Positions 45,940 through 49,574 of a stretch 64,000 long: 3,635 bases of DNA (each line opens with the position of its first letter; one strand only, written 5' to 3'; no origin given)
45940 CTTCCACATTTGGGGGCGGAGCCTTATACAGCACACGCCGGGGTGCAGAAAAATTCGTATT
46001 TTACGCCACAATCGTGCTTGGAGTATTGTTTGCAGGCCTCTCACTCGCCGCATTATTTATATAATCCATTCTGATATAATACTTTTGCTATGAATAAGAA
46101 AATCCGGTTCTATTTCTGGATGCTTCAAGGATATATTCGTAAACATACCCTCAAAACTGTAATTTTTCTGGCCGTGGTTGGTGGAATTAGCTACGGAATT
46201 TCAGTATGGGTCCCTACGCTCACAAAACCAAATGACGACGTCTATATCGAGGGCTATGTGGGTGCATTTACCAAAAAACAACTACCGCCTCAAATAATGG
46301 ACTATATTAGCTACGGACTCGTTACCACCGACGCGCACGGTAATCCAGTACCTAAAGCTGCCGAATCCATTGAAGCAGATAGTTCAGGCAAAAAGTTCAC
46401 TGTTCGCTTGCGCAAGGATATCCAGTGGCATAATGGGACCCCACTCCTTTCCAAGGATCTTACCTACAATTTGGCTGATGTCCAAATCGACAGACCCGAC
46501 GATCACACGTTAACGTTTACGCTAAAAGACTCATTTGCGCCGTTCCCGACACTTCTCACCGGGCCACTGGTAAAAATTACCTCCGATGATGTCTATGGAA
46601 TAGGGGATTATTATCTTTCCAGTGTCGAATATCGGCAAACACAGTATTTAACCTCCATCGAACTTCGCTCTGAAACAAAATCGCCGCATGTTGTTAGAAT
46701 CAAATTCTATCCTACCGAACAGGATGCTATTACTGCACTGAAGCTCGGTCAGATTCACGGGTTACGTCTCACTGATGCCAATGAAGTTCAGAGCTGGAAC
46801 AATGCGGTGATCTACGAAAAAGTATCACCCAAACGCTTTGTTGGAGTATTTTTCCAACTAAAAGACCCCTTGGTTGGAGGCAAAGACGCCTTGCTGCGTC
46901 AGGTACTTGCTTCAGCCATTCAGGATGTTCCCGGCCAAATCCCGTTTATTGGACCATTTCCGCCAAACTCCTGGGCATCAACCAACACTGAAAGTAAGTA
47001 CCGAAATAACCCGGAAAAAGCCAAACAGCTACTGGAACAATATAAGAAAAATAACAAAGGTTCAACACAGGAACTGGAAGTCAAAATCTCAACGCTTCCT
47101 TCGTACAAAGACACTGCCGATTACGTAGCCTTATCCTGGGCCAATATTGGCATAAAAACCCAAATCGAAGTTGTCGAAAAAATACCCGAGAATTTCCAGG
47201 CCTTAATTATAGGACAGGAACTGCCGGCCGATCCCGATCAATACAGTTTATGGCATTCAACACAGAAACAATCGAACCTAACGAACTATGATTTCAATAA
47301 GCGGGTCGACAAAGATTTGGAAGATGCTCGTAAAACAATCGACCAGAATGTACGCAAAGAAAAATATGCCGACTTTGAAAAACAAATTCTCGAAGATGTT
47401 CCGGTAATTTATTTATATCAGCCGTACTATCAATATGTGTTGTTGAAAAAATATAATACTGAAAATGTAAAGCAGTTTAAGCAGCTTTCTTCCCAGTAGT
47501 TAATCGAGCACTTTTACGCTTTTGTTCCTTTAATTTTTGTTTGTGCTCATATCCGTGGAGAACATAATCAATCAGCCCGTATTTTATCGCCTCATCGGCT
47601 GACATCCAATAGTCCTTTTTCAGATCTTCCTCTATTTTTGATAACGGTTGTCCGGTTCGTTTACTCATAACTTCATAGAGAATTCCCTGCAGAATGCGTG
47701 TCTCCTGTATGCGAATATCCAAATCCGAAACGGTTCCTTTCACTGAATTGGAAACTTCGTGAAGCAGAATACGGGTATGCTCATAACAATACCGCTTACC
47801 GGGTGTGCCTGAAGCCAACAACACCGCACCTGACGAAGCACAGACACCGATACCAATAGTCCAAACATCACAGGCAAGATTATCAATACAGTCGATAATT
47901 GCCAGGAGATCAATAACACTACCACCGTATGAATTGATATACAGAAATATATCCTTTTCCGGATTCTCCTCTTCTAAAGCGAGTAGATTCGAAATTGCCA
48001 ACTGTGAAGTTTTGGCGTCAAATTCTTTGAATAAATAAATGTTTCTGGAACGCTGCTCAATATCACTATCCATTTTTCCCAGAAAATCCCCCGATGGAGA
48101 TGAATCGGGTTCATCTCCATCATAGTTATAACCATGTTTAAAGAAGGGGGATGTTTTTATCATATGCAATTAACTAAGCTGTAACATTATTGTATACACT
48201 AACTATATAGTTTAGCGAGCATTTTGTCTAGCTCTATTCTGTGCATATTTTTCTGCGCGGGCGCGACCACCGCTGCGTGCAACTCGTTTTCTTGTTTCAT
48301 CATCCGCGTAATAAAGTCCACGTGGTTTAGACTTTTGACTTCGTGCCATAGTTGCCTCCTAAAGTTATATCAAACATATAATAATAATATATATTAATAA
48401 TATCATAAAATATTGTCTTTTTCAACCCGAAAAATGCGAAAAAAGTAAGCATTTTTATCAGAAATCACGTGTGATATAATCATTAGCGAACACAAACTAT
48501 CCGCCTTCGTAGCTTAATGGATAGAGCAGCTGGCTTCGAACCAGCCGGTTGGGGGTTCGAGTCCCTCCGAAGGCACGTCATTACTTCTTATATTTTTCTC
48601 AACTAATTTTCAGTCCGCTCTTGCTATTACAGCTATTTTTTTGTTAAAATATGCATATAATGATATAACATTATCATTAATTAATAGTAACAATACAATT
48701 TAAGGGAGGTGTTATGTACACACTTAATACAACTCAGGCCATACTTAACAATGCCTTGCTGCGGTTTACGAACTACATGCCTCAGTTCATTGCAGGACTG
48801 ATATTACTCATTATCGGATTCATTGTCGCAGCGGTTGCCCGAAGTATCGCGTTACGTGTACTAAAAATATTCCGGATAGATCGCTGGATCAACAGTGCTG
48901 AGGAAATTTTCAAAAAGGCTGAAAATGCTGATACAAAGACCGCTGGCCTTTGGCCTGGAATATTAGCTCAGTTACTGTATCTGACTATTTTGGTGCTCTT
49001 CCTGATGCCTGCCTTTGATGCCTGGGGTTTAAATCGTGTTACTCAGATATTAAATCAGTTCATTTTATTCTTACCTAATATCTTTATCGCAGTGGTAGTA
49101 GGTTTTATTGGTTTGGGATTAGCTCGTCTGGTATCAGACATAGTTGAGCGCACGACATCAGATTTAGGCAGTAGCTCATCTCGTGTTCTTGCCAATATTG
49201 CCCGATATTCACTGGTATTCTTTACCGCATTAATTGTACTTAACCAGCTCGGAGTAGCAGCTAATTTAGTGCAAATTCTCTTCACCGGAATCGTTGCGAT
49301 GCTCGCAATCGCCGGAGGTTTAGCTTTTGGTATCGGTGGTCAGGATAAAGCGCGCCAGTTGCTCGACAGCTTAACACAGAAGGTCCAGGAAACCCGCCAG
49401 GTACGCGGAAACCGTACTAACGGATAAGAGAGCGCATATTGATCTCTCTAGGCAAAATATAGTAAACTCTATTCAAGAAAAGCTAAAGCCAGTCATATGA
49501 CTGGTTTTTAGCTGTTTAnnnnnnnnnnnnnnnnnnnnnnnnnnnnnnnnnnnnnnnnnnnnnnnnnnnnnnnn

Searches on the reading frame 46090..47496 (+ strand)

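Call 30: search_protein_families(library=pfam, proteins=[window:46090-47496:+], max_evalue=0.001)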
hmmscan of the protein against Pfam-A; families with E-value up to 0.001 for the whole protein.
window:46090-47496:+ (469 aa): 1 family
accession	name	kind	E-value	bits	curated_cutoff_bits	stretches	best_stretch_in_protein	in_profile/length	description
PF00496.27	SBP_bac_5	-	2.1e-26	93.4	32.4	1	85-364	1-326/368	Bacterial extracellular solute-binding proteins, family 5 Middle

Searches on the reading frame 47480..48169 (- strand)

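Call 30: search_protein_families(library=pfam, proteins=[window:47480-48169:-], max_evalue=0.001)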
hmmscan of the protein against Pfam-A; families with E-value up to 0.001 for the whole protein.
window:47480-48169:- (230 aa): 1 family
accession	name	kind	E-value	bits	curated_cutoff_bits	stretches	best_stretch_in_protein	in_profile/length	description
PF00574.28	CLP_protease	-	1.5e-52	178.6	20.2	1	40-204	15-179/182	Clp protease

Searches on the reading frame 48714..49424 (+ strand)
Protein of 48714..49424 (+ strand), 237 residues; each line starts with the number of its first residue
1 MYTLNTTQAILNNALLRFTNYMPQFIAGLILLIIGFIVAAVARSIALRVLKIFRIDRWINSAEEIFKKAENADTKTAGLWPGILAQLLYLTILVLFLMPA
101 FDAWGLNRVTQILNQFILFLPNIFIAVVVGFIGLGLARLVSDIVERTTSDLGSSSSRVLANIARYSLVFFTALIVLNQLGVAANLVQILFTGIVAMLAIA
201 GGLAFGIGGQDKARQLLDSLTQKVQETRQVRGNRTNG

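Call 30: search_protein_families(library=pfam, proteins=[window:48714-49424:+], max_evalue=0.001)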
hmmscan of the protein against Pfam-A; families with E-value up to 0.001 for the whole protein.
window:48714-49424:+ (237 aa): 1 family
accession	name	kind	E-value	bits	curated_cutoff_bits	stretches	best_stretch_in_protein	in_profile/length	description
PF05552.17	MS_channel_1st_1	-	8.4e-16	58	22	2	109-146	3-40/50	Mechanosensitive ion channel, conserved TM helix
